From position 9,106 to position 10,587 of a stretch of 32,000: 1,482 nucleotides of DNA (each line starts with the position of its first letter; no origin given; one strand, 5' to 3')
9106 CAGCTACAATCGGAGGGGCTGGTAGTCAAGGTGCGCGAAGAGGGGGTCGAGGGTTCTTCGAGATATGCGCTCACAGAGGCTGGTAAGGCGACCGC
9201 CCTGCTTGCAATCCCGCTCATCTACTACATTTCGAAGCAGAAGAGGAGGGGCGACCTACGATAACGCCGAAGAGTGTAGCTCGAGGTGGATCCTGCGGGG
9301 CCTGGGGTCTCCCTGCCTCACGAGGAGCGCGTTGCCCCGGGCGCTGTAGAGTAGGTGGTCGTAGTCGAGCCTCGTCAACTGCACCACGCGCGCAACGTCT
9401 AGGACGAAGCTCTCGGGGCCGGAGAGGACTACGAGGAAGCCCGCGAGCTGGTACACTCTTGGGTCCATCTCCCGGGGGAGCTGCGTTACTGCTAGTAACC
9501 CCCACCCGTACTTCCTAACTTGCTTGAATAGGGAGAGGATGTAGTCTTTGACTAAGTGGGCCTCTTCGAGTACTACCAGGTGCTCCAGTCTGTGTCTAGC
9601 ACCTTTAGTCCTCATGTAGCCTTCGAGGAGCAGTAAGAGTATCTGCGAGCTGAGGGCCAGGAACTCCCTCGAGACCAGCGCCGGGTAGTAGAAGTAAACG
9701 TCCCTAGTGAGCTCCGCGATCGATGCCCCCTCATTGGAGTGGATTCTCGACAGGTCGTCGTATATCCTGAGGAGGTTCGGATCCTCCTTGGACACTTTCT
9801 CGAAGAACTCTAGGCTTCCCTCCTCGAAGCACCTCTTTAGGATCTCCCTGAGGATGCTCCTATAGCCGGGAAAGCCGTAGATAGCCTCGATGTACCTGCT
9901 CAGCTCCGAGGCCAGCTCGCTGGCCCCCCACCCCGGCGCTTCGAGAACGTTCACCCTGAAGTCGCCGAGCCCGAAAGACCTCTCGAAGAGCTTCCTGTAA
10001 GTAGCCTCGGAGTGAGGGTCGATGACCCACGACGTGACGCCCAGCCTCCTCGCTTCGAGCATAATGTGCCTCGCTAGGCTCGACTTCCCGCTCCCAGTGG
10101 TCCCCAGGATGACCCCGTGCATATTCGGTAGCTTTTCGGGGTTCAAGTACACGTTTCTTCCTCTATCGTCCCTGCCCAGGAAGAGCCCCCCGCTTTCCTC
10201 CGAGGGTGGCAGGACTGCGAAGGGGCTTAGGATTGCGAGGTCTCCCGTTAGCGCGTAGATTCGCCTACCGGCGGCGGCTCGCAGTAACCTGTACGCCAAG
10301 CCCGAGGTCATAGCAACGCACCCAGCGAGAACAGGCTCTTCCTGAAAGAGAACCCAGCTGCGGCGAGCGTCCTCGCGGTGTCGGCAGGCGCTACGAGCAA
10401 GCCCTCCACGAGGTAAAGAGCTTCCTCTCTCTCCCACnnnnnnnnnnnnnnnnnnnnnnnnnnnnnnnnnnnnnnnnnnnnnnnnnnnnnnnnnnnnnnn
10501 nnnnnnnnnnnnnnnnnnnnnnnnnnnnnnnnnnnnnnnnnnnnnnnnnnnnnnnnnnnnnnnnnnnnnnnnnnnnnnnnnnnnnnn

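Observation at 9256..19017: Chromosomal Ced/T4SS-like membrane apparatus back-to-back with a ParA / VirB11-like ATPase / XPD-like helicase operon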

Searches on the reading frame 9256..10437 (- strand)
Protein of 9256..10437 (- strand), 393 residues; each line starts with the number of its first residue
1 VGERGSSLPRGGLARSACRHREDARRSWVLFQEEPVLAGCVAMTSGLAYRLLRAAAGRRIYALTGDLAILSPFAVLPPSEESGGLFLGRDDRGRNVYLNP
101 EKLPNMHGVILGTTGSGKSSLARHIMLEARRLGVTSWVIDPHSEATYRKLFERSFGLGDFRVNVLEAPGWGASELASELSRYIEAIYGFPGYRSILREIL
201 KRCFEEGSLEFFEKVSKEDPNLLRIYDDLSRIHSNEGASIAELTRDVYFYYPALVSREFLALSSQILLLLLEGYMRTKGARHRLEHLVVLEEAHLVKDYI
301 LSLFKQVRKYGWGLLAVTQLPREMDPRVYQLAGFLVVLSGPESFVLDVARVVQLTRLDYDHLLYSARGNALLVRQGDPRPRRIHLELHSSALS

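Call 4: search_protein_families(library=pfam, proteins=[window:9256-10437:-], max_evalue=0.1)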
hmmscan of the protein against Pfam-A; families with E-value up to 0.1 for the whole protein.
window:9256-10437:- (393 aa): 14 families
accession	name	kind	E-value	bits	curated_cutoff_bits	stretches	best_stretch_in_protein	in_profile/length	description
PF01935.23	DUF87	-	1.5e-09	38.8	23.2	1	91-151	9-68/220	Helicase HerA, central domain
PF01580.24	FtsK_SpoIIIE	-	8.8e-05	22.5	24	1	86-127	21-61/221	FtsK/SpoIIIE family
PF12846.13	AAA_10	-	0.00059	19.4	27.5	1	101-152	17-65/362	AAA-like domain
PF13401.12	AAA_22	-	0.00095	19.9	27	1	107-152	7-52/130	AAA domain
PF20720.3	nSTAND3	-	0.0018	18.5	27.2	1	109-142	21-54/155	Novel STAND NTPase 3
PF05729.18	NACHT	-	0.0019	18.5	26.7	1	109-131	4-26/167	NACHT domain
PF10412.15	TrwB_AAD_bind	-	0.015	14.7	20.5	1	105-142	15-52/387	Type IV secretion-system coupling protein DNA-binding domain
PF13191.12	AAA_16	-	0.019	15.9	32.6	1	108-149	27-68/167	AAA ATPase domain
PF20703.3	nSTAND1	-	0.036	14.1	27.1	1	80-123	10-51/379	Novel STAND NTPase 1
PF05872.18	HerA_C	-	0.042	12.9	22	0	91-140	8-56/502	Helicase HerA-like C-terminal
PF19044.6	P-loop_TraG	-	0.055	12.5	25.8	0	104-140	28-64/413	TraG P-loop domain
PF13521.12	AAA_28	-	0.056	14.1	27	0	109-151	3-41/164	AAA domain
PF13238.12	AAA_18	-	0.059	14.3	29.4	0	109-132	2-22/128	AAA domain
PF02456.21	Adeno_IVa2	-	0.082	12.1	21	0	93-126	76-108/370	Adenovirus IVa2 protein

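Call 5: search_protein_families(library=ncbifam, proteins=[window:9256-10437:-], max_evalue=0.1)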
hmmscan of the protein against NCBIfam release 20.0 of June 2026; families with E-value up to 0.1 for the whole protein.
window:9256-10437:- (393 aa): 12 families
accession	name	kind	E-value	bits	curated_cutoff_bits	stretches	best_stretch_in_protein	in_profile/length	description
NF045971.1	conju_CD1110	equivalog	3e-11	42.3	325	1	63-152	373-461/752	VirB4-like conjugal transfer ATPase, CD1110 family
NF053655.1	CedD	equivalog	2.8e-09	36.2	600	2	107-144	223-260/527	DNA-translocating ATPase CedD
NF041017.1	DNA_import_CedB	equivalog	2.4e-08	33.1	700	2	62-120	228-290/590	DNA import protein CedB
NF045975.1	VirB4_plasma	equivalog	3.8e-06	24.9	590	1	84-150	490-558/894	Mbov_0397 family ICE element conjugal transfer ATPase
NF042943.1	HerA_antiphage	equivalog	0.00054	18.6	800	0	80-133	130-184/566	anti-phage-associated helicase HerA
NF040819.1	helicase_HerA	equivalog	0.001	17.7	970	1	94-204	145-248/561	DNA double-strand break repair helicase HerA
TIGR03743.1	SXT_TraD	subfamily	0.0058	15.1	366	1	95-149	166-219/636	conjugative transfer system coupling protein TraD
TIGR02746.1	TraC-F-type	equivalog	0.0068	14.3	567.05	1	105-140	430-465/800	type IV secretion system protein TraC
TIGR03924.1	T7SS_EccC_a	equivalog_domain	0.007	15.2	509.15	1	106-126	451-471/673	type VII secretion protein EccCa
NF041214.1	plasmid_TraB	equivalog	0.02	13.4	800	1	105-150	248-295/639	plasmid transfer protein TraB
NF042944.1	HerA_antiphage_2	equivalog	0.039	12.7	850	0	96-129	127-160/576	anti-phage-associated helicase HerA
NF041053.1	CobW_rel_Se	equivalog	0.069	12.8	180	0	110-173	6-67/195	CobW-related selenoprotein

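Call 7: search_dna_similar(query=window:9256-10437:-, collection=plasmids, mode=protein, max_evalue=0.001)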
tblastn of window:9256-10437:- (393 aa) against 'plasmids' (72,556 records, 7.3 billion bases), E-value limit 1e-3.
Records with a match: 2; places in all: 2; records where one place covers at least 80% of the query: 0.
Best place of each record, by identity: <60% 2.
By first word of the organism name: Microcystis 1; Treponema 1.
By predicted mobility (MOB-suite, as given by PLSDB): non-mobilizable 2.
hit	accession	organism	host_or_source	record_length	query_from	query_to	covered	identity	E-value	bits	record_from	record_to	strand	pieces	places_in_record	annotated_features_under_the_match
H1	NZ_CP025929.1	Microcystis aeruginosa NIES-2481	cell culture,freshwater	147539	95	234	36%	29.0%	8e-4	49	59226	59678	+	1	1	type IV secretion system DNA-binding domain-containing protein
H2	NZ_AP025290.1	Treponema saccharophilum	-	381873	95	231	35%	26.9%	1e-4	52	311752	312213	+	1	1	DUF87 domain-containing protein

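Call 9: find_homologous_proteins(query=window:9256-10311:-, max_evalue=0.001)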
Query window:9256-10311:- (351 aa): 27 proteins with E <= 0.001 among 8000 candidates.
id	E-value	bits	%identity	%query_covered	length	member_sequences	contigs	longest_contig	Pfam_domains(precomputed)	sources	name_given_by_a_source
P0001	1.2e-227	773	100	100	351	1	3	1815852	PF01935.24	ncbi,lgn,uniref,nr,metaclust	ncbi:ATP-binding protein [Thermofilum pendens]|uniref:Helicase HerA central domain-containing protei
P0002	9.2e-133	461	59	100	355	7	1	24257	PF01935.24,PF13401.13,PF12846.14,PF13191.13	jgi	jgi:DNA helicase HerA-like ATPase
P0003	6.6e-132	458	59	98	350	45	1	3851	PF01935.24,PF13401.13,PF12846.14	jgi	-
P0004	1.2e-123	431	57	98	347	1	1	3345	PF01935.24,PF12846.14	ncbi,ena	-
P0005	1.6e-122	427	56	97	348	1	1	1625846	PF10412.16,PF01935.24,PF13401.13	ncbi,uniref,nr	ncbi:ATP-binding protein [Infirmifilum lucidum]|uniref:ATP-binding protein n=1 Tax=Infirmifilum luci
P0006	3.0e-122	426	57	98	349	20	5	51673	PF01935.24,PF13401.13,PF01580.25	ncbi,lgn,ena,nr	ncbi:MAG: DUF87 domain-containing protein [Thermofilum sp.]|nr:DUF87 domain-containing protein [Ther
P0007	2.0e-120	420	55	98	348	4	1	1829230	PF01935.24,PF25199.2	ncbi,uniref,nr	ncbi:ATP-binding protein [Infirmifilum sp. NZ]|uniref:ATP-binding protein n=1 Tax=Infirmifilum sp. N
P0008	2.3e-120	420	55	97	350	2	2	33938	PF10412.16,PF01935.24,PF13401.13,PF20720.4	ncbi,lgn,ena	-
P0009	2.7e-120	420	55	96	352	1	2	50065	PF01935.24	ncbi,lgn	ncbi:MAG: DUF87 domain-containing protein [Infirmifilum sp.]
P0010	8.1e-120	418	54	96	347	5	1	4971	PF01935.24,PF12846.14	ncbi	ncbi:MAG: helicase HerA domain-containing protein [Infirmifilum sp.]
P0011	1.3e-119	417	55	98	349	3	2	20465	PF01935.24,PF13401.13,PF01580.25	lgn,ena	-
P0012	2.8e-118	413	57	95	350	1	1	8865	PF10412.16,PF01935.24,PF13401.13,PF12846.14,PF01580.25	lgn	-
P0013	3.3e-117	410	56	96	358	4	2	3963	PF01935.24,PF13401.13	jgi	-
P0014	1.3e-115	404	55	98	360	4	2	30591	PF01935.24,PF13401.13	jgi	-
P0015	1.4e-114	401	55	99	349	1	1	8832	PF01935.24,PF01580.25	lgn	-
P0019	2.9e-98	347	49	95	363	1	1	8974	PF01935.24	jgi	-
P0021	1.3e-60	223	40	95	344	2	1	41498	PF10412.16,PF01935.24,PF13401.13,PF12846.14,PF01580.25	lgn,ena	-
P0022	6.8e-56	208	38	96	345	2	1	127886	PF01935.24,PF01580.25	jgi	-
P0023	1.9e-52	197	36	95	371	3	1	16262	PF01935.24,PF05872.19,PF13401.13,PF12846.14,PF01580.25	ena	-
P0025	6.6e-49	185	35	95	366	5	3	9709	PF10412.16,PF01935.24,PF05872.19,PF13401.13,PF12846.14,PF01580.25,PF13191.13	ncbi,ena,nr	ncbi:MAG TPA: ATP-binding protein [Thermofilaceae archaeon]|nr:ATP-binding protein [Thermofilaceae a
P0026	1.9e-45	174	33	94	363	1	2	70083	PF01935.24,PF18766.8,PF13401.13,PF12846.14,PF01580.25,PF04851.22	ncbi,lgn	-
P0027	1.4e-14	72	25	83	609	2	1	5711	PF10412.16,PF19044.7,PF01935.24,PF13401.13,PF12846.14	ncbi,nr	ncbi:MAG: ATP-binding protein [Crenarchaeota archaeon]|nr:ATP-binding protein [Thermoproteota archae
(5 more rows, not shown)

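Call 14: find_encoding_contigs(protein=P0005, flank=10000, max_places=2)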
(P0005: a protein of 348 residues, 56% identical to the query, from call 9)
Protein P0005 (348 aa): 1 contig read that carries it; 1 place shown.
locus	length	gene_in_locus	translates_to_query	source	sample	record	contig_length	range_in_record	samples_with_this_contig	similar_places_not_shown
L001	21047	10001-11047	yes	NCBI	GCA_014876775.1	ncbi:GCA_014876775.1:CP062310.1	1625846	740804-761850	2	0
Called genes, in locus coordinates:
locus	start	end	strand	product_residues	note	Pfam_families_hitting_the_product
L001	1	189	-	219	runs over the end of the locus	PF01997:Translin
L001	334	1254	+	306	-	PF00557:Peptidase_M24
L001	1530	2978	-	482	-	PF00270:DEAD (faint), PF13307:Helicase_C_2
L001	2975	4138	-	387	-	PF00437:T2SSE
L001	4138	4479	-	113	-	-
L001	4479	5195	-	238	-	PF01656:CbiA (weak), PF06564:CBP_BcsQ (faint), PF13614:AAA_31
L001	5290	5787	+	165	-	-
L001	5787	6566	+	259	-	-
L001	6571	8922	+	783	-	-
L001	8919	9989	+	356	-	-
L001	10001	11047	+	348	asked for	PF01935:DUF87, PF10412:TrwB_AAD_bind (faint), PF13401:AAA_22 (faint)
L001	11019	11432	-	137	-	PF01638:HxlR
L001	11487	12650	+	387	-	PF01494:FAD_binding_3, PF03486:HI0933_like (weak), PF04820:Trp_halogenase (faint), PF05834:Lycopene_cycl (faint), PF07992:Pyr_redox_2 (weak), PF13450:NAD_binding_8 (weak), PF01266:DAO (weak), PF22578:GGR_cat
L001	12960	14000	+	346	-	PF01408:GFO_IDH_MocA, PF22725:GFO_IDH_MocA_C3, PF02894:GFO_IDH_MocA_C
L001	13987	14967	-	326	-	-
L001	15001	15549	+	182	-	PF01209:Ubie_methyltran, PF13847:Methyltransf_31 (weak), PF08241:Methyltransf_11, PF08242:Methyltransf_12, PF13649:Methyltransf_25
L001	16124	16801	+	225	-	PF08281:Sigma70_r4_2, PF13384:HTH_23 (faint), PF13518:HTH_28 (weak)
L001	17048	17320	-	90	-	PF00736:EF1_GNE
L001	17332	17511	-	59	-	PF07754:Ribosomal_aS21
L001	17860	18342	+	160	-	PF24250:HVO_2718 (weak), PF01381:HTH_3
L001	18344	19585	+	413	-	PF03193:RsgA_GTPase (faint), PF13167:GTP-bdg_N, PF16360:GTP-bdg_M, PF01926:MMR_HSR1, PF02421:FeoB_N, PF00009:GTP_EFTU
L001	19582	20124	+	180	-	PF01994:Trm56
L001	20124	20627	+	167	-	PF02002:TFIIE_alpha, PF08221:HTH_9 (weak)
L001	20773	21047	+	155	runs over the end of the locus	PF14810:TGT_C2, PF01472:PUA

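Call 15: find_encoding_contigs(protein=P0022, flank=10000, max_places=1)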
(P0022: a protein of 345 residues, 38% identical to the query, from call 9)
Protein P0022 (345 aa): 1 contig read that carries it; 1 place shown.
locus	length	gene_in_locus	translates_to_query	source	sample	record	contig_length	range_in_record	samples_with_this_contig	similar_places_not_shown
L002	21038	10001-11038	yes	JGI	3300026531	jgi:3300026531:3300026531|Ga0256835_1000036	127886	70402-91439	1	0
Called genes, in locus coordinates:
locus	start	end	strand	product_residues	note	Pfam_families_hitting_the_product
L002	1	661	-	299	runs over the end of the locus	PF13793:Pribosyltran_N, PF00156:Pribosyltran, PF14572:Pribosyl_synth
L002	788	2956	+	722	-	PF17802:SpaA (faint), PF13620:CarboxypepD_reg (faint)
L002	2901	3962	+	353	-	PF04055:Radical_SAM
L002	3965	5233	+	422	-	PF13393:tRNA-synt_His, PF00587:tRNA-synt_2b, PF03129:HGTP_anticodon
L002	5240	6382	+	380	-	PF01380:SIS (weak), PF10432:bact-PGI_C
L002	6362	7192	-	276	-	PF01904:DUF72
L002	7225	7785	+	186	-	PF00156:Pribosyltran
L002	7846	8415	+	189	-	PF22090:Gins51_C (faint)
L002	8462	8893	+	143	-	PF01873:eIF-5_eIF-2B, PF14354:Lar_restr_allev (weak)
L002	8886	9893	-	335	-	PF17835:NOG1_N, PF03193:RsgA_GTPase (faint), PF01926:MMR_HSR1, PF02421:FeoB_N, PF06858:NOG1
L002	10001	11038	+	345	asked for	PF01580:FtsK_SpoIIIE (faint), PF01935:DUF87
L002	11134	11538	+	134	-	PF21485:IF5A-like_N, PF08207:EFP_N, PF01287:eIF-5a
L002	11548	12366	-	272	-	-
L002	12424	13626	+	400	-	PF00753:Lactamase_B, PF19583:ODP, PF00258:Flavodoxin_1 (faint)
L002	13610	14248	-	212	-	PF01066:CDP-OH_P_transf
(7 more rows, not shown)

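Call 16: find_encoding_contigs(protein=P0026, flank=10000, max_places=1)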
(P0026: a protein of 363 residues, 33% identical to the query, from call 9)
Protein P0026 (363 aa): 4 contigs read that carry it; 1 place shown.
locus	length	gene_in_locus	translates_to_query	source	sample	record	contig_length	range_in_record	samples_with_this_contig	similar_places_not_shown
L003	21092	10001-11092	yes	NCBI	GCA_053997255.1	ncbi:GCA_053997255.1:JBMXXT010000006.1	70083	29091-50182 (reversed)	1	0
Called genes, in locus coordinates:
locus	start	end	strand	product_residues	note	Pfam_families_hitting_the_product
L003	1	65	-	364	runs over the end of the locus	PF04123:DUF373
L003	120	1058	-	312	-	-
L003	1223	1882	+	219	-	PF00215:OMPdecase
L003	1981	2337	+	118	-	-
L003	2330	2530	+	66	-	PF08271:Zn_Ribbon_TF (faint)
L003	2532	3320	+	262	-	PF03029:ATP_bind_1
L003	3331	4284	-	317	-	-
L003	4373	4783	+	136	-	-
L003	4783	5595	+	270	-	-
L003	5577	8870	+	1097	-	-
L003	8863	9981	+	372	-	-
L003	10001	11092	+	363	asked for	PF01580:FtsK_SpoIIIE (weak), PF01935:DUF87, PF04851:ResIII (faint), PF18766:SWI2_SNF2 (faint), PF12846:AAA_10 (weak), PF13401:AAA_22 (faint)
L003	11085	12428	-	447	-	PF02492:cobW (faint)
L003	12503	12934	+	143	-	PF18477:PIN_9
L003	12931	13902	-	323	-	PF08271:Zn_Ribbon_TF, PF00382:TFIIB, PF04545:Sigma70_r4 (faint), PF00382:TFIIB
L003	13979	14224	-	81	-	-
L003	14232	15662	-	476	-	PF01368:DHH, PF02724:CDC45 (faint), PF27767:Arc_Cdc45 (weak), PF21763:DHH_CID, PF02272:DHHA1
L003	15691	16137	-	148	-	PF08069:Ribosomal_S13_N, PF00312:Ribosomal_S15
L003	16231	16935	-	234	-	PF03109:ABC1, PF00069:Pkinase, PF07714:PK_Tyr_Ser-Thr, PF06293:Kdo, PF01163:RIO1, PF01636:APH (faint)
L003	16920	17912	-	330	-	PF00814:TsaD, PF22521:HypF_C_2 (weak)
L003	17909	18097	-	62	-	PF01599:Ribosomal_S27, PF12760:Zn_ribbon_IS1595 (weak)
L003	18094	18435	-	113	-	PF01282:Ribosomal_S24e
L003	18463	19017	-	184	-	PF04019:DUF359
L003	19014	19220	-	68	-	PF06093:Spt4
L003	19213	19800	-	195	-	PF03876:SHS2_Rpb7-N, PF00575:S1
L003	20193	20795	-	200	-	PF04919:DUF655, PF14579:HHH_6 (faint)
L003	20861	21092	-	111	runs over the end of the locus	PF03874:RNA_pol_Rpb4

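Call 17: find_encoding_contigs(protein=P0021, flank=10000, max_places=1)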
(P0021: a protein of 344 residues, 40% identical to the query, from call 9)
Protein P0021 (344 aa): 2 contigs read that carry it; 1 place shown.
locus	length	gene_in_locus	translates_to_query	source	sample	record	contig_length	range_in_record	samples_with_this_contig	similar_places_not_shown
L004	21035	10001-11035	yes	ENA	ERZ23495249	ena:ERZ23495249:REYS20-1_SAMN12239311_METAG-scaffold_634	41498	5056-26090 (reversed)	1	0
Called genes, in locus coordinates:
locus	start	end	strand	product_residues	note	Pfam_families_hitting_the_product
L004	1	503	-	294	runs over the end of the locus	PF13793:Pribosyltran_N, PF00156:Pribosyltran, PF14572:Pribosyl_synth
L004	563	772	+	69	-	-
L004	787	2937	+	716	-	PF13620:CarboxypepD_reg (faint), PF02369:Big_1 (faint), PF17802:SpaA (faint)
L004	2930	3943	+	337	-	PF04055:Radical_SAM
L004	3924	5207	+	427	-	PF13393:tRNA-synt_His, PF00587:tRNA-synt_2b, PF03129:HGTP_anticodon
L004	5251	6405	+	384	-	PF10432:bact-PGI_C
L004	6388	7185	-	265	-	PF01904:DUF72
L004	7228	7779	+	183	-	PF00156:Pribosyltran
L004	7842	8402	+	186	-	PF22090:Gins51_C (faint)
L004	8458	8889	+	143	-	PF01873:eIF-5_eIF-2B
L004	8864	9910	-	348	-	PF17835:NOG1_N, PF03193:RsgA_GTPase (faint), PF01926:MMR_HSR1, PF02421:FeoB_N, PF06858:NOG1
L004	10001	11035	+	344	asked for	PF01580:FtsK_SpoIIIE (weak), PF01935:DUF87, PF10412:TrwB_AAD_bind (faint), PF12846:AAA_10 (faint), PF13401:AAA_22 (faint)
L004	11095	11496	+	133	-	PF21485:IF5A-like_N, PF08207:EFP_N, PF01287:eIF-5a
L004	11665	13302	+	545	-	PF01654:Cyt_bd_oxida_I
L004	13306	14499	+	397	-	PF01654:Cyt_bd_oxida_I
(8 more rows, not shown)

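Call 19: find_related_loci(query=A1, collection=genome_contigs, flank=10000)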
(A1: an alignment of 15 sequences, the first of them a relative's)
Query A1 (351 aa) in genome_contigs; peptide patterns used: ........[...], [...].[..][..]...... (x = any residue, [..] = any of these).
600 stretches matched a pattern, but none encodes a relative of the query by tblastn (E <= 1e-3).

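Call 29: search_solved_structures(query=A1, max_evalue=0.01)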
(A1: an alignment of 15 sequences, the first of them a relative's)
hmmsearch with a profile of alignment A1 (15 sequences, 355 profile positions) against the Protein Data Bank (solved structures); distinct sequences matched with E-value up to 0.01: 23.
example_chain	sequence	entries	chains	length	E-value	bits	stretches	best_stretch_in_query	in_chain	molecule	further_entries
8wiv_A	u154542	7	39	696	6.6e-13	52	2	236-299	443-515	Helicase HerA central domain-containing protein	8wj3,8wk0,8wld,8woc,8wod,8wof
8yho_A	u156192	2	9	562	2.4e-12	50.2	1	35-101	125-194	DUF87 domain-containing protein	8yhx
4d2i_A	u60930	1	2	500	2.4e-12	50.2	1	157-299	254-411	HERA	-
9x1l_A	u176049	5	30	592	2.9e-11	46.6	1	48-120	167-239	DNA helicase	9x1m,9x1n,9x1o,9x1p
4ag5_A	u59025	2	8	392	4.8e-10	42.6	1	34-117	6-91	TYPE IV SECRETORY PATHWAY VIRB4 COMPONENTS-LIKE PROTEIN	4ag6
8j4u_M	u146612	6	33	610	3.8e-09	39.6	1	206-299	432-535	Nucleoside triphosphate hydrolase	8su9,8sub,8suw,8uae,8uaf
8ziq_M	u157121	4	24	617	4.2e-09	39.5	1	238-298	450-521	HerA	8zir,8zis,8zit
8xau_A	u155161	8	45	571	8.8e-09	38.5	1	197-295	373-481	ATP-binding protein | HerA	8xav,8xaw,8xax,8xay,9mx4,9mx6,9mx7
9c1m_M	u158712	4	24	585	7.9e-08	35.3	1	234-292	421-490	ATP-binding protein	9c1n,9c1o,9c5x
4nh0_A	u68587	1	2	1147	1e-07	35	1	25-84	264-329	Cell divisionFtsK/SpoIIIE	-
11kk_A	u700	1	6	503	1.8e-06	30.9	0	58-98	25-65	HerA like helicase YjgR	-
8wet_A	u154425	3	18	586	1.2e-05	28.2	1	237-310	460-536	TdpA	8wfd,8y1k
7np7_C1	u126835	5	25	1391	9e-05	25.3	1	47-82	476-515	ESX-5 secretion system protein EccC5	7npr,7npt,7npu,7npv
2iuu_A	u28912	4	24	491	0.00016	24.5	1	38-96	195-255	DNA TRANSLOCASE FTSK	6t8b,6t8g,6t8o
2iut_A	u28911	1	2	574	0.00019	24.2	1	38-96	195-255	DNA TRANSLOCASE FTSK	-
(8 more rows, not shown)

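Call 40: search_protein_families(library=ncbifam, proteins=[P0027], max_evalue=0.01)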
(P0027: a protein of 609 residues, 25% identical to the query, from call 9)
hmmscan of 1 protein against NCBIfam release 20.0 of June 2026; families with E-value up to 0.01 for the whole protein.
P0027 (609 aa): 15 families
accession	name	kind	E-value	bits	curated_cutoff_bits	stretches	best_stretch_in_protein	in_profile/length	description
NF041017.1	DNA_import_CedB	equivalog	3e-14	52.6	700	1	284-556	252-538/590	DNA import protein CedB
NF045971.1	conju_CD1110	equivalog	6.9e-12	44.4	325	1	262-412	373-535/752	VirB4-like conjugal transfer ATPase, CD1110 family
NF053655.1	CedD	equivalog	1.5e-10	40.4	600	1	307-553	222-476/527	DNA-translocating ATPase CedD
NF045975.1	VirB4_plasma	equivalog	1.5e-08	32.8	590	1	306-355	515-563/894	Mbov_0397 family ICE element conjugal transfer ATPase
TIGR03743.1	SXT_TraD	subfamily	2e-08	33.1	366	1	288-344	158-213/636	conjugative transfer system coupling protein TraD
NF040819.1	helicase_HerA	equivalog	5.5e-07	28.5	970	1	292-348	142-199/561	DNA double-strand break repair helicase HerA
NF040937.1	HerA_Thermprot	equivalog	6.8e-07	28.1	800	1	295-357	130-191/487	DNA double-strand break repair helicase HerA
NF042943.1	HerA_antiphage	equivalog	1.7e-06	26.9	800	1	281-357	130-208/566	anti-phage-associated helicase HerA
NF042944.1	HerA_antiphage_2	equivalog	3.6e-06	26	850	1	295-377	125-216/576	anti-phage-associated helicase HerA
NF045973.1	conju_CD1115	equivalog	0.0013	17.6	250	1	304-347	22-64/442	VirD4-like conjugal transfer protein, CD1115 family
TIGR02237.1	recomb_radB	equivalog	0.0016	18.3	172.4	1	311-423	17-125/210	DNA repair and recombination protein RadB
NF047389.1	ATPase_Sll1717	subfamily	0.0022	17.2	75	1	306-508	29-195/454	P-loop ATPase, Sll1717 family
TIGR03754.1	conj_TOL_TraD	equivalog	0.0046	15.5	647.55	1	289-345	164-219/643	type IV conjugative transfer system coupling protein TraD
TIGR00929.1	VirB4_CagE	subfamily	0.0062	14.8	643.1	0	305-341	436-473/792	VirB4 family type IV secretion/conjugal transfer ATPase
NF010447.0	PRK13873.1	equivalog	0.0099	13.8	1020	0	308-340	443-475/815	conjugal transfer protein TrbE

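Call 46: find_encoding_contigs(protein=P0019, flank=10000, max_places=1)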
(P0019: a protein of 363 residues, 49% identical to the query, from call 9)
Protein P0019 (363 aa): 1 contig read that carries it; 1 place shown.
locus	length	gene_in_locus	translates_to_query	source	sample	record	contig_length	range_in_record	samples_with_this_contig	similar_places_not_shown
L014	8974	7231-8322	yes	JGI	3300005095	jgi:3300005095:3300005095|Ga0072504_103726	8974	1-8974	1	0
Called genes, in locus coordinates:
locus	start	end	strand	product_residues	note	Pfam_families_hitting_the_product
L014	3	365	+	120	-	?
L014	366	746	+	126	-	-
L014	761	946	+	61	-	-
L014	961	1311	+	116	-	-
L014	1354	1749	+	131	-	-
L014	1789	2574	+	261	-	-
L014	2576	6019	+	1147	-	-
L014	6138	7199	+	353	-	-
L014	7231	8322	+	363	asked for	PF01935:DUF87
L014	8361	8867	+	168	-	PF13192:Thioredoxin_3 (weak)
